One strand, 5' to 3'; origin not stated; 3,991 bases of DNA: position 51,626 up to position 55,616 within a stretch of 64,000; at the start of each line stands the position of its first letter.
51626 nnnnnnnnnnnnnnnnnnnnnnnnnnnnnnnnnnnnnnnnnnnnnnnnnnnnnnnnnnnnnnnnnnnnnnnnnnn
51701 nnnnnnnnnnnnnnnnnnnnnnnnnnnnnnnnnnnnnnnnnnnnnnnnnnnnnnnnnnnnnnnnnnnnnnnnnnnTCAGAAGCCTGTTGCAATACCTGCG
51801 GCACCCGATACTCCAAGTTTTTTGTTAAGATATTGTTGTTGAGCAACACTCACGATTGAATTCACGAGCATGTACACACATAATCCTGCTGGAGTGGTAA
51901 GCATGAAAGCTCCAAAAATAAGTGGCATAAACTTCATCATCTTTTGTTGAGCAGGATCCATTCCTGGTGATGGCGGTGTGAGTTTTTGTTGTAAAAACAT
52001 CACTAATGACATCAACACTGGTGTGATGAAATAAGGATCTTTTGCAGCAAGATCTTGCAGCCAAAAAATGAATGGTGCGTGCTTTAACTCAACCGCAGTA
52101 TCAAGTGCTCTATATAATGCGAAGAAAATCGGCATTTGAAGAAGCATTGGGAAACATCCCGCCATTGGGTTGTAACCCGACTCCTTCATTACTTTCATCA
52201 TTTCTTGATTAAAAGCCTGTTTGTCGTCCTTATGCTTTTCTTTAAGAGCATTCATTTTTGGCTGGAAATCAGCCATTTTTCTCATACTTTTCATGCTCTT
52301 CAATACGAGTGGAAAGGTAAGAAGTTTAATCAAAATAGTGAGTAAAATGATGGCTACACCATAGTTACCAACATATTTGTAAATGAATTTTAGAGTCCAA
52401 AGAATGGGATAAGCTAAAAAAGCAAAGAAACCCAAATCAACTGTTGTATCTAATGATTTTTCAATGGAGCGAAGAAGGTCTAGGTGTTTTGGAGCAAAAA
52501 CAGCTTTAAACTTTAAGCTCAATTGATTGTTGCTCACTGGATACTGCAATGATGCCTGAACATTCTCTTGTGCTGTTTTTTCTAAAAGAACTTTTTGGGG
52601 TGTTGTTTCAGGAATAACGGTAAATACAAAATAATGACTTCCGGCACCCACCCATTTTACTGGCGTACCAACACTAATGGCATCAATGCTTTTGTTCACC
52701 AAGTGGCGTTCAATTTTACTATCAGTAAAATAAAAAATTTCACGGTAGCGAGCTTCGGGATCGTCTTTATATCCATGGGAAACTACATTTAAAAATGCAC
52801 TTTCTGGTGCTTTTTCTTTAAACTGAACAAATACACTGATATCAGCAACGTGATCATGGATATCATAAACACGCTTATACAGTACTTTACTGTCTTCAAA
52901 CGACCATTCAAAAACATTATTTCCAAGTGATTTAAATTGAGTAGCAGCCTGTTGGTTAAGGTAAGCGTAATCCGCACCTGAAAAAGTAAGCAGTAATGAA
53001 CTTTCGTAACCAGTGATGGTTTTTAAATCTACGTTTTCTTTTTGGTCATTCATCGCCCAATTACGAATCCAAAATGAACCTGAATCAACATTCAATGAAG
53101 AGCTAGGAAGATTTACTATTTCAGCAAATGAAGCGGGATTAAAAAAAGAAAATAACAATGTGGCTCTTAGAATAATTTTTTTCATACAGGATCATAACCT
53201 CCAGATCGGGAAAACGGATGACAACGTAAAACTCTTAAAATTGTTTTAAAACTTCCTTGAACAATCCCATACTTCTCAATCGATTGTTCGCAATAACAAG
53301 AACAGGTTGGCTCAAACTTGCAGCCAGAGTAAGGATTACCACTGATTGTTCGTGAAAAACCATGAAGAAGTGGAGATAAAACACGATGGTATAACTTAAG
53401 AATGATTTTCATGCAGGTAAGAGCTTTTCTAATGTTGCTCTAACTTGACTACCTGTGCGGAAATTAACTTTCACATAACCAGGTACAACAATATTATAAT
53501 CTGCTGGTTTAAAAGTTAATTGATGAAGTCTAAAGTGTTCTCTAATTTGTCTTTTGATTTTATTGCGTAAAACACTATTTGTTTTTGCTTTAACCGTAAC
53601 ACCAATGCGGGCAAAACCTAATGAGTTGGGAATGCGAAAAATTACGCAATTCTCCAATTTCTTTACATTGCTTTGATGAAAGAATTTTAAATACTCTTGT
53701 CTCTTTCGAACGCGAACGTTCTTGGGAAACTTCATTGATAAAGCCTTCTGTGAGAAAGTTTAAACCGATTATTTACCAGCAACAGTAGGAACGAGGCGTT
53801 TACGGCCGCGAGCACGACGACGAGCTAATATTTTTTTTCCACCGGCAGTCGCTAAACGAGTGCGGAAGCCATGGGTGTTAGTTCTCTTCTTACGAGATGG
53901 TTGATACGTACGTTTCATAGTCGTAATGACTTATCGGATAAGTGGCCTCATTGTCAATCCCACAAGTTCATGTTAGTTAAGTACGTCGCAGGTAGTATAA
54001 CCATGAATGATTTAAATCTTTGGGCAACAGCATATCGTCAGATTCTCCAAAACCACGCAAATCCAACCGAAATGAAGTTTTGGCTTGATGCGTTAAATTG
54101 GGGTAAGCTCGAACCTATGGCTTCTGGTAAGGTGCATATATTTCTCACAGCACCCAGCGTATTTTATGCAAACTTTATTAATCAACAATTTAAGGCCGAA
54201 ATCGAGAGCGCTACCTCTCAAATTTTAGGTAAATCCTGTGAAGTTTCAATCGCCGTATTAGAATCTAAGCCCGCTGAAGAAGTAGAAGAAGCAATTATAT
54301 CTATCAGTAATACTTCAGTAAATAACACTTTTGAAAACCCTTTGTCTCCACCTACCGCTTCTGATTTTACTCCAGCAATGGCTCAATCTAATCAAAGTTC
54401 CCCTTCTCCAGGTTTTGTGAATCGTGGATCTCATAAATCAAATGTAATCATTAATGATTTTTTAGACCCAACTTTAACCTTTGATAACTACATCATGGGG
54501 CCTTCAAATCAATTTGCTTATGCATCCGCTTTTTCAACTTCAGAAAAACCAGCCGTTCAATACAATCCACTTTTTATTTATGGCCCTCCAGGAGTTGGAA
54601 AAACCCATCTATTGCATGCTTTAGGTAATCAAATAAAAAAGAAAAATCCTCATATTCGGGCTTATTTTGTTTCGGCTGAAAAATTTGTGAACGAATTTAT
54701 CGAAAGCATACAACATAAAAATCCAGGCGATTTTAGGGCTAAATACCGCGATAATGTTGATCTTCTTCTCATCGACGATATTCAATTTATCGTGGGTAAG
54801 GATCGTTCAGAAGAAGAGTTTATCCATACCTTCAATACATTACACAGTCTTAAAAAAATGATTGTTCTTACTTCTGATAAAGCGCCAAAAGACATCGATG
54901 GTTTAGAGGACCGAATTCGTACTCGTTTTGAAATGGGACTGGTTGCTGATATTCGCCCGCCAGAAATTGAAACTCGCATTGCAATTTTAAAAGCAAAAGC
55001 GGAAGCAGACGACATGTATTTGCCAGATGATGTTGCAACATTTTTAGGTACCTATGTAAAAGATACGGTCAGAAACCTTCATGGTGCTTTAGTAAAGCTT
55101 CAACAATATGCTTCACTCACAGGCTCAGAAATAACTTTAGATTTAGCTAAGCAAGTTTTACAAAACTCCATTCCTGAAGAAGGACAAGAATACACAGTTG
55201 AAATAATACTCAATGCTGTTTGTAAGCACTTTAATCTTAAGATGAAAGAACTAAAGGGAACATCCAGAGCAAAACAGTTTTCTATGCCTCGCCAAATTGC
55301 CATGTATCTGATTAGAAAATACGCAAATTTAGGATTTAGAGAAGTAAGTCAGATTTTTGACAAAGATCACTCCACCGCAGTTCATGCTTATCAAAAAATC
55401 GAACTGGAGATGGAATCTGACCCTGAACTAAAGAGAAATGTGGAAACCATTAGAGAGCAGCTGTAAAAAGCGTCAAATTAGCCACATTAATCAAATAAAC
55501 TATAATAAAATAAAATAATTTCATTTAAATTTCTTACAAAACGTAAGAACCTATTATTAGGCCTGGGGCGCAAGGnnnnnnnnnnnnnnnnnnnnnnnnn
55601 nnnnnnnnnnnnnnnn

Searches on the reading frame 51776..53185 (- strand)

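Call 11: search_protein_families(library=pfam, proteins=[window:51776-53185:-])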
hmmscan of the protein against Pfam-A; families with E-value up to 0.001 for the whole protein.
window:51776-53185:- (469 aa): 2 families
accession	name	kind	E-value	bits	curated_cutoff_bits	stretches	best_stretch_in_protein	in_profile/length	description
PF02096.25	60KD_IMP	-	5e-59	199.4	35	1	275-455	1-163/163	60Kd inner membrane protein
PF14849.12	YidC_periplas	-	8.1e-12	46.1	24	1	146-263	153-282/283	YidC periplasmic domain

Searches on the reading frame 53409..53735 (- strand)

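Call 11: search_protein_families(library=pfam, proteins=[window:53409-53735:-])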
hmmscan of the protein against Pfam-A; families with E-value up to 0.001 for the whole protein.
window:53409-53735:- (108 aa): 1 family
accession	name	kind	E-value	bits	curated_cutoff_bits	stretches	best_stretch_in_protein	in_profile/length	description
PF00825.24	Ribonuclease_P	-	5.9e-17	62.1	22.3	1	3-106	1-105/109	Ribonuclease P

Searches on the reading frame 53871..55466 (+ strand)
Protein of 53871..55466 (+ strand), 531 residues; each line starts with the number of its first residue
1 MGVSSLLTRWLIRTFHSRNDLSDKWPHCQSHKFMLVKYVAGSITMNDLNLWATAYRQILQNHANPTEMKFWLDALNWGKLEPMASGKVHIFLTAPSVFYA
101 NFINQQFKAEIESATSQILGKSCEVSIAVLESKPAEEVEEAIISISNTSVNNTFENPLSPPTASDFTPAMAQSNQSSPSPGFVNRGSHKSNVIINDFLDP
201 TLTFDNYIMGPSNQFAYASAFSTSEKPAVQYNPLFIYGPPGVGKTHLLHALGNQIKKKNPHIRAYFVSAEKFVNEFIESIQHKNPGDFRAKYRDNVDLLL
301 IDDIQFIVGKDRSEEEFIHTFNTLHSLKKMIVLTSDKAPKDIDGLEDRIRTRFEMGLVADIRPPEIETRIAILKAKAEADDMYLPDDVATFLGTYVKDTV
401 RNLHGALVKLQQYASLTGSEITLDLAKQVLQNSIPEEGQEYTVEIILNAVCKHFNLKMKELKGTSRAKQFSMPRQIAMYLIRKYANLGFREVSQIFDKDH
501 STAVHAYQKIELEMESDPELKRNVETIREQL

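Call 11: search_protein_families(library=pfam, proteins=[window:53871-55466:+])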
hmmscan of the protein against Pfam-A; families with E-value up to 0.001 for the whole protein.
window:53871-55466:+ (531 aa): 11 families
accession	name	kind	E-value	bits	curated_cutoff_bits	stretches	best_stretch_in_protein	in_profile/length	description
PF00308.24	Bac_DnaA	-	7.3e-61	205.5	23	1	198-359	1-161/162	Bacterial DnaA ATPAse domain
PF08299.17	Bac_DnaA_C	-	2.2e-22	79.3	31.5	1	444-510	2-69/69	Bacterial dnaA protein helix-turn-helix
PF00004.35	AAA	-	6.9e-09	36.7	21.2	1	235-354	2-124/131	ATPase family associated with various cellular activities (AAA)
PF01695.23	IstB_IS21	-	1.4e-07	31.7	24.1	1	234-338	95-195/238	IstB-like ATP binding protein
PF22688.2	Hda_lid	-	3.3e-07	30.7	27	1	368-430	3-65/65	Hda, lid domain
PF13191.12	AAA_16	-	9.9e-06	26.6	32.6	1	232-279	25-72/167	AAA ATPase domain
PF13401.12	AAA_22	-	1.1e-05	26.2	27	1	233-322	7-109/130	AAA domain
PF01637.24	ATPase_2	-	7.6e-05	23.1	33.2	1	231-336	20-117/225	ATPase domain predominantly from Archaea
PF00910.28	RNA_helicase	-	0.00024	22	21.5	0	235-323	2-77/105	RNA helicase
PF13173.12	AAA_14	-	0.00044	20.7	27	0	232-309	3-76/129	AAA domain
PF20720.3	nSTAND3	-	0.0006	20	27.2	0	221-304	7-74/155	Novel STAND NTPase 3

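Call 37: search_protein_families(library=ncbifam, proteins=[window:54003-55466:+], max_evalue=0.1)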
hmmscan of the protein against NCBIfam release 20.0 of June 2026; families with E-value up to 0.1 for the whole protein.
window:54003-55466:+ (487 aa): 38 families (the best 25 are shown)
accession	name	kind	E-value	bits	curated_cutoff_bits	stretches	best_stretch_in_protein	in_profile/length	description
TIGR00362.1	DnaA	equivalog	3.4e-137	458.1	343.9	1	12-487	5-437/437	chromosomal replication initiator protein DnaA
NF001154.0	PRK00149.3-3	equivalog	4.8e-92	309.3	410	1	45-486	45-457/462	chromosomal replication initiator protein DnaA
NF009087.0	PRK12422.1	equivalog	5.2e-62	210.5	657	1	152-484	102-440/455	chromosomal replication initiator protein DnaA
TIGR03420.1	DnaA_homol_Hda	equivalog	1.9e-33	115.9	194.8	1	156-387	10-226/226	DnaA regulatory inactivator Hda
NF005982.0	PRK08084.1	equivalog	4e-16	59.3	268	1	159-387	20-234/235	DnaA inactivator Hda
NF038214.1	IS21_help_AAA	equivalog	3e-13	50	200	1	189-295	92-194/232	IS21-like element helper ATPase IstB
NF006485.0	PRK08903.1-5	equivalog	1.9e-10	40.8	289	2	288-388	128-227/233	DnaA regulatory inactivator Hda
NF005304.0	PRK06835.1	equivalog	1.8e-09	37.2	215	1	187-308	183-304/330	ATP-binding protein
NF006505.0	PRK08939.1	equivalog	1.2e-08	34.7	228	1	171-260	140-226/306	primosomal protein DnaI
NF005992.0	PRK08116.1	subfamily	1e-07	31.4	189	1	158-298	82-225/269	hypothetical protein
NF005149.0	PRK06620.1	equivalog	2.3e-07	30.3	316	1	161-388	17-216/221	hypothetical protein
NF005378.0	PRK06921.1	subfamily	4.6e-07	29.2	207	1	186-298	116-229/266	hypothetical protein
NF006486.0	PRK08903.1-6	equivalog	6.2e-07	29.2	307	1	255-388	87-218/222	DnaA regulatory inactivator Hda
NF040713.1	ZapE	equivalog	6.9e-06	25.5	140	1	178-298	46-162/344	cell division protein ZapE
TIGR00635.1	ruvB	equivalog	7.3e-05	22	299.05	1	185-220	28-63/305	Holliday junction branch migration DNA helicase RuvB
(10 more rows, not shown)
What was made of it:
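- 54003..55466 (+): dnaA, the initiator gene. The true ATG is at 54003. It lies 6.3 kb upstream of the origin. TIGR00362 DnaA equivalog, 458 bits against a cutoff of 343.9 (call 37).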

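Call 70: find_homologous_proteins(query=window:54003-55466:+, max_evalue=1e-30)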
Query window:54003-55466:+ (487 aa): 7939 proteins with E <= 1e-30 among 8000 candidates; the best 120 are listed.
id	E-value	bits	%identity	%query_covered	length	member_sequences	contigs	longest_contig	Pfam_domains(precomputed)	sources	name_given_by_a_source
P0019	0.0e+0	1079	98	100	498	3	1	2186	PF22688.3,PF01695.24,PF00308.25,PF08299.18,PF00004.36,PF13401.13,PF13191.13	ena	-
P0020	1.7e-293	992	89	100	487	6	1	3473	PF22688.3,PF01695.24,PF00308.25,PF08299.18,PF00004.36,PF13401.13,PF01637.25,PF13191.13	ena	-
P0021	2.2e-288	975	89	100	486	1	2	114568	PF22688.3,PF01695.24,PF00308.25,PF08299.18,PF00004.36,PF13401.13,PF13191.13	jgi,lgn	jgi:chromosomal replication initiator protein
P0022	7.7e-288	973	87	100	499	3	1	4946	PF22688.3,PF01695.24,PF00308.25,PF08299.18,PF00004.36,PF13401.13,PF13191.13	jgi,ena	-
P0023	2.5e-287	972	88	100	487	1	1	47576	PF22688.3,PF01695.24,PF00308.25,PF08299.18,PF00004.36,PF13401.13,PF13191.13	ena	-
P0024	1.1e-271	920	86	100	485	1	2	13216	PF22688.3,PF01695.24,PF00308.25,PF08299.18,PF00004.36,PF01637.25,PF13191.13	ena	-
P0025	1.4e-271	920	86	100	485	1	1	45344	PF22688.3,PF01695.24,PF00308.25,PF08299.18,PF00004.36,PF01637.25,PF13191.13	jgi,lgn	-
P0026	1.8e-259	880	80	100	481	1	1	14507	PF22688.3,PF01695.24,PF00308.25,PF08299.18,PF00004.36,PF13401.13,PF01637.25,PF13191.13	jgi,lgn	-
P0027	7.8e-258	874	79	100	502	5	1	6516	PF22688.3,PF01695.24,PF00308.25,PF08299.18,PF00004.36,PF13191.13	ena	-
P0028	2.7e-256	869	79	100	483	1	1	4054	PF22688.3,PF01695.24,PF00308.25,PF08299.18,PF00004.36,PF13401.13,PF13191.13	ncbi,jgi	jgi:chromosomal replication initiator protein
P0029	3.5e-254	862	79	100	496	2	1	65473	PF22688.3,PF01695.24,PF00308.25,PF08299.18,PF00004.36,PF01637.25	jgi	jgi:chromosomal replication initiator protein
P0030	8.0e-254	861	78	100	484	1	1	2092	PF22688.3,PF01695.24,PF00308.25,PF08299.18,PF00004.36,PF01637.25,PF13191.13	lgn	-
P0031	3.5e-252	856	77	100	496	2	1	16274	PF22688.3,PF01695.24,PF00308.25,PF08299.18,PF00004.36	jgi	jgi:chromosomal replication initiator protein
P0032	2.9e-244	830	76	100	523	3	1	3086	PF22688.3,PF01695.24,PF00308.25,PF08299.18,PF00004.36,PF13191.13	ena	-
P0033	3.7e-238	809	74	100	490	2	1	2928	PF22688.3,PF01695.24,PF00308.25,PF08299.18,PF00004.36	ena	-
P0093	2.4e-200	685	61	100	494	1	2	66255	PF00308.25,PF08299.18,PF00004.36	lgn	-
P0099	7.1e-161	555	52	99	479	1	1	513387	PF13173.13,PF01695.24,PF00308.25,PF08299.18,PF00004.36,PF01637.25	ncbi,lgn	-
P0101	6.6e-152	525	52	99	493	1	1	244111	PF11638.14,PF01695.24,PF00308.25,PF08299.18,PF00004.36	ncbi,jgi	jgi:chromosomal replication initiator protein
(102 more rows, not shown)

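Call 72: find_encoding_contigs(protein=P0099, flank=4000, max_places=1)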
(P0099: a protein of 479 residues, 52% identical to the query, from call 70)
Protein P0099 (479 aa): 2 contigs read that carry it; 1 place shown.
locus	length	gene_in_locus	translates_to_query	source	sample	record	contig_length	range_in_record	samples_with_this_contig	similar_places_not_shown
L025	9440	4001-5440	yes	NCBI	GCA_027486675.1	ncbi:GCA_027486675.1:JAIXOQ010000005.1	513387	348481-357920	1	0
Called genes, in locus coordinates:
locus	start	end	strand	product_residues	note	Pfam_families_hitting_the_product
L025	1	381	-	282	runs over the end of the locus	PF02737:3HCDH_N, PF03446:NAD_binding_2 (weak), PF03807:F420_oxidored (weak), PF00725:3HCDH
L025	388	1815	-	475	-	PF10396:TrmE_N, PF12631:MnmE_helical, PF01926:MMR_HSR1, PF02421:FeoB_N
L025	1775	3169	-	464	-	PF14849:YidC_periplas, PF02096:60KD_IMP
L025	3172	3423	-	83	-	PF01809:YidD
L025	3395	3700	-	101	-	PF00825:Ribonuclease_P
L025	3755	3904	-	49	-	PF00468:Ribosomal_L34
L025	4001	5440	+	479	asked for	PF00308:Bac_DnaA, PF01637:ATPase_2 (faint), PF01695:IstB_IS21 (weak), PF13173:AAA_14 (weak), PF00004:AAA, PF08299:Bac_DnaA_C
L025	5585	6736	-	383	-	PF13173:AAA_14, PF13401:AAA_22 (faint), PF13635:DUF4143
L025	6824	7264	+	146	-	PF13173:AAA_14 (weak), PF13635:DUF4143 (weak)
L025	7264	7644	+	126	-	PF13635:DUF4143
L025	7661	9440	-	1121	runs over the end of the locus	-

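Call 73: find_encoding_contigs(protein=P0101, flank=4000, max_places=1)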
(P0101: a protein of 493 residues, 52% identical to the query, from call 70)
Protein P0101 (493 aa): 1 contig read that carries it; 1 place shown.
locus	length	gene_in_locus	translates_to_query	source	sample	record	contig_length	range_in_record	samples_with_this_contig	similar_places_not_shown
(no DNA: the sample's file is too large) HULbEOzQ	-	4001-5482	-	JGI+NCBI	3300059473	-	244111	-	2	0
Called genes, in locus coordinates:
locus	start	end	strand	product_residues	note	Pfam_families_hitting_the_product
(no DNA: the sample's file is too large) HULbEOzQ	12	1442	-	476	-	PF10396:TrmE_N, PF12631:MnmE_helical, PF00350:Dynamin_N (faint), PF01926:MMR_HSR1, PF02421:FeoB_N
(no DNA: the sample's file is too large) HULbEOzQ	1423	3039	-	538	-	PF14849:YidC_periplas, PF02096:60KD_IMP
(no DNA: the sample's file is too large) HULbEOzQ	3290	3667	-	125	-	PF00825:Ribonuclease_P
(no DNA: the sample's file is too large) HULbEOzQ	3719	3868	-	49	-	PF00468:Ribosomal_L34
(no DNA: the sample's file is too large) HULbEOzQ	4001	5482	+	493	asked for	PF11638:DnaA_N, PF00308:Bac_DnaA, PF01695:IstB_IS21 (weak), PF00004:AAA, PF08299:Bac_DnaA_C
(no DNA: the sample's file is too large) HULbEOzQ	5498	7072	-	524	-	PF00171:Aldedh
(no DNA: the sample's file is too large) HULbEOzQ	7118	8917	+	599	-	PF00317:Ribonuc_red_lgN, PF02867:Ribonuc_red_lgC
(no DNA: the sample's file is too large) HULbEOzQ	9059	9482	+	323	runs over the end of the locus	PF02423:OCD_Mu_crystall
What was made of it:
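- More distant relatives (L025, the P0101 locus) have broken the dnaA-dnaN linkage (calls 72, 73), so origin position in this group may be fluid.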

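Call 74: find_encoding_contigs(protein=P0093, flank=4000, max_places=1)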
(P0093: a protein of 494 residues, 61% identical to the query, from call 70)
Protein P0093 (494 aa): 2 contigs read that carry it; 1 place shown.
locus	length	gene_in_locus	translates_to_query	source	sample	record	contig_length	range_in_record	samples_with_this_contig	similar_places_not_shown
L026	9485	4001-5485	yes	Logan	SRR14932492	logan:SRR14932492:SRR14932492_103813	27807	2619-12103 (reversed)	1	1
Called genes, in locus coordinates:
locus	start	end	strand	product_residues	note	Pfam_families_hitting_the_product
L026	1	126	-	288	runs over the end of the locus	PF02737:3HCDH_N, PF00725:3HCDH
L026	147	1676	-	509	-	PF10396:TrmE_N, PF12631:MnmE_helical, PF01926:MMR_HSR1, PF02421:FeoB_N (weak), PF04670:Gtr1_RagA (weak)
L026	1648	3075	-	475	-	PF14849:YidC_periplas, PF02096:60KD_IMP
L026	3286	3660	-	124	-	PF00825:Ribonuclease_P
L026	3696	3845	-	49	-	PF00468:Ribosomal_L34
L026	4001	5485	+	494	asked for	PF00308:Bac_DnaA, PF00004:AAA (weak), PF08299:Bac_DnaA_C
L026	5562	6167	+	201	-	-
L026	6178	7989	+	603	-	-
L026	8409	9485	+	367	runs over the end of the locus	PF00712:DNA_pol3_beta, PF02767:DNA_pol3_beta_2, PF02768:DNA_pol3_beta_3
